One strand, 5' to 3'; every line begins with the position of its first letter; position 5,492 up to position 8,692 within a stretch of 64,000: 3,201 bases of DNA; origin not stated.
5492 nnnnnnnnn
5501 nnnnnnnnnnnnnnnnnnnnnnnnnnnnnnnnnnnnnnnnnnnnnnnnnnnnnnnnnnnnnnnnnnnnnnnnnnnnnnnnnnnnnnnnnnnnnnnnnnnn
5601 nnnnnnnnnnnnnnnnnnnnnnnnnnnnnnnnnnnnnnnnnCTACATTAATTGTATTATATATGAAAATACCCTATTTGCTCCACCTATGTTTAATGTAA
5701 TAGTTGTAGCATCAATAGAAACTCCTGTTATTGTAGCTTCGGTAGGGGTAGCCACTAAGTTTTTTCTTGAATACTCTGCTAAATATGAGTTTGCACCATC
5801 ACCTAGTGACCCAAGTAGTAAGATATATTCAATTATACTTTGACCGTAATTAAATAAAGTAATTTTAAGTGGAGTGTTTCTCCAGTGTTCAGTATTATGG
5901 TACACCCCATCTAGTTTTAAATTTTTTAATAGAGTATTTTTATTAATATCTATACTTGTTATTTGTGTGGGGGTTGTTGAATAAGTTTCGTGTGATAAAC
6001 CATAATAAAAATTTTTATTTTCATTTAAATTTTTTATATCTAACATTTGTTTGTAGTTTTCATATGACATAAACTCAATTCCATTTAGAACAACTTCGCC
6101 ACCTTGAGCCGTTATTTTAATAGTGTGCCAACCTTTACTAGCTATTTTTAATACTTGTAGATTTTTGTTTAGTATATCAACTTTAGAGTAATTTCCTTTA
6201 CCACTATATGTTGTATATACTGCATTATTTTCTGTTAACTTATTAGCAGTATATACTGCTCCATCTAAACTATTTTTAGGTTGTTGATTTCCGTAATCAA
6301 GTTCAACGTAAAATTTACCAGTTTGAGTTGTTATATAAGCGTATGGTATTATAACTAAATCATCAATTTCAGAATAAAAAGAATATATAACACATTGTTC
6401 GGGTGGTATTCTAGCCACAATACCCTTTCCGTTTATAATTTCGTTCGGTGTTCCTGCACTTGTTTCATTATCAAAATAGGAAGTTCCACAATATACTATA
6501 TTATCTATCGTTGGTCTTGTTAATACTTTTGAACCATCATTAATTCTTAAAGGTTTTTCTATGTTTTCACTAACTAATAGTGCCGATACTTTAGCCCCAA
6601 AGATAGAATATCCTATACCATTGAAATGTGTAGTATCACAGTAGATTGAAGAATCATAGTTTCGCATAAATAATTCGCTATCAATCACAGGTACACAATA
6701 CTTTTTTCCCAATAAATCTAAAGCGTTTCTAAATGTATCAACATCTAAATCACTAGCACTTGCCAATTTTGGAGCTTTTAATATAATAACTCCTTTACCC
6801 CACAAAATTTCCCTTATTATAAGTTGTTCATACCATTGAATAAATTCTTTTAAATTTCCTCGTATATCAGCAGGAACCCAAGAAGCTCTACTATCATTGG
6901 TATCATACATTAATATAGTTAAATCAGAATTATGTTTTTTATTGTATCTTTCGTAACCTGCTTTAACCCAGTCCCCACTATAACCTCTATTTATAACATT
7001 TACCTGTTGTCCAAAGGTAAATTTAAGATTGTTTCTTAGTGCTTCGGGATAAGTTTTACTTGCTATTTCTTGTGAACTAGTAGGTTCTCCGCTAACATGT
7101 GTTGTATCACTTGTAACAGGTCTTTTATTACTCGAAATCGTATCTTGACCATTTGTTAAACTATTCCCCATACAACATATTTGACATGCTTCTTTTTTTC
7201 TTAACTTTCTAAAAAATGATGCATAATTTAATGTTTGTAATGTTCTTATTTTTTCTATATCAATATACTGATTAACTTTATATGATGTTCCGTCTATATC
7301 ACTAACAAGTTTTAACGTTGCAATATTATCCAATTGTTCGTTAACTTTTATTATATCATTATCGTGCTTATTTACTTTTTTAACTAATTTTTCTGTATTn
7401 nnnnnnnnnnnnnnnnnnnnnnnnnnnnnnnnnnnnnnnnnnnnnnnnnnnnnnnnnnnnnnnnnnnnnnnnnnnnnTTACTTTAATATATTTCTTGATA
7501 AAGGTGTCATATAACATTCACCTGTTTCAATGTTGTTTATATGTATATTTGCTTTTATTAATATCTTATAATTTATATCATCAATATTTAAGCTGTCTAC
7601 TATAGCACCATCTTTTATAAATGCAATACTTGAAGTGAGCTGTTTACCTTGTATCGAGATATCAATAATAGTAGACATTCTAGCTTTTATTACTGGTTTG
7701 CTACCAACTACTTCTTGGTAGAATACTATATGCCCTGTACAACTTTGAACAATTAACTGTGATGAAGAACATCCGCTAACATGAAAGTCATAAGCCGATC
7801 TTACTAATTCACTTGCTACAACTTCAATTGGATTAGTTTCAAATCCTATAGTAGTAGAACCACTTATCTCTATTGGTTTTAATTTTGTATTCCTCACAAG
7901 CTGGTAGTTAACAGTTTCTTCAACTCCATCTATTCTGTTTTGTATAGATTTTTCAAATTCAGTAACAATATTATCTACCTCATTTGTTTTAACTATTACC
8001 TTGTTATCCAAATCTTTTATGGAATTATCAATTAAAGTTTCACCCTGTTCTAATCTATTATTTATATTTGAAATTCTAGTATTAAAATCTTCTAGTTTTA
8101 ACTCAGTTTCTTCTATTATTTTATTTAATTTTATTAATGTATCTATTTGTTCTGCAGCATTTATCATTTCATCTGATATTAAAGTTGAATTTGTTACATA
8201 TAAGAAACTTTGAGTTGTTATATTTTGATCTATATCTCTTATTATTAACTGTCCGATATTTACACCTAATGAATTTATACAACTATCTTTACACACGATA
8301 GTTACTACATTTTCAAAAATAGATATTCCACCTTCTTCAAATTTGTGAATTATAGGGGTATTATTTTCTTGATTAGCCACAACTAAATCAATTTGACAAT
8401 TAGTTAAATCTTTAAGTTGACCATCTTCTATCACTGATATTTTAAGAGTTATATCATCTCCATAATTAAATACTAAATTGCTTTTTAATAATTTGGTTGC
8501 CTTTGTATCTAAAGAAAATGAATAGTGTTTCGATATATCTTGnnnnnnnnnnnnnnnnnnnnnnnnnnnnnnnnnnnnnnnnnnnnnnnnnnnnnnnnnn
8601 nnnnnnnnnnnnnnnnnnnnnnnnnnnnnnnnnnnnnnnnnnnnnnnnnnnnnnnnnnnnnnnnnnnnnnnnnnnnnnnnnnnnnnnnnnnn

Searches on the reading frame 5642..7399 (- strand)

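Call 58: search_protein_families(library=phrogs, proteins=[window:5642-7399:-], max_evalue=0.00001)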
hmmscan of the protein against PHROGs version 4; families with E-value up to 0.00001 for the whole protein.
window:5642-7399:- (585 aa): 4 families
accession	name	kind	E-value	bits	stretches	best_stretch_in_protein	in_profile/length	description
phrog_8460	-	tail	7.7e-38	131.2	1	44-476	262-702/780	tail fiber protein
phrog_19528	-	tail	4.4e-24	86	1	60-346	169-439/705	tail spike protein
phrog_9707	-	tail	2.1e-21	77.2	1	63-560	206-602/667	tail protein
phrog_21878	-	tail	6.1e-08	32.1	1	59-214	214-376/810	tail fiber protein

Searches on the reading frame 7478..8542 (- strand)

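Call 58: search_protein_families(library=phrogs, proteins=[window:7478-8542:-], max_evalue=0.00001)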
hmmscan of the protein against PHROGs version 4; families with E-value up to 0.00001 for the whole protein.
window:7478-8542:- (354 aa): 1 family
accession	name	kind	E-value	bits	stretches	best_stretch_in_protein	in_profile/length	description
phrog_23208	-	head and packaging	3e-06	26.7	1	25-178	23-172/840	virion structural protein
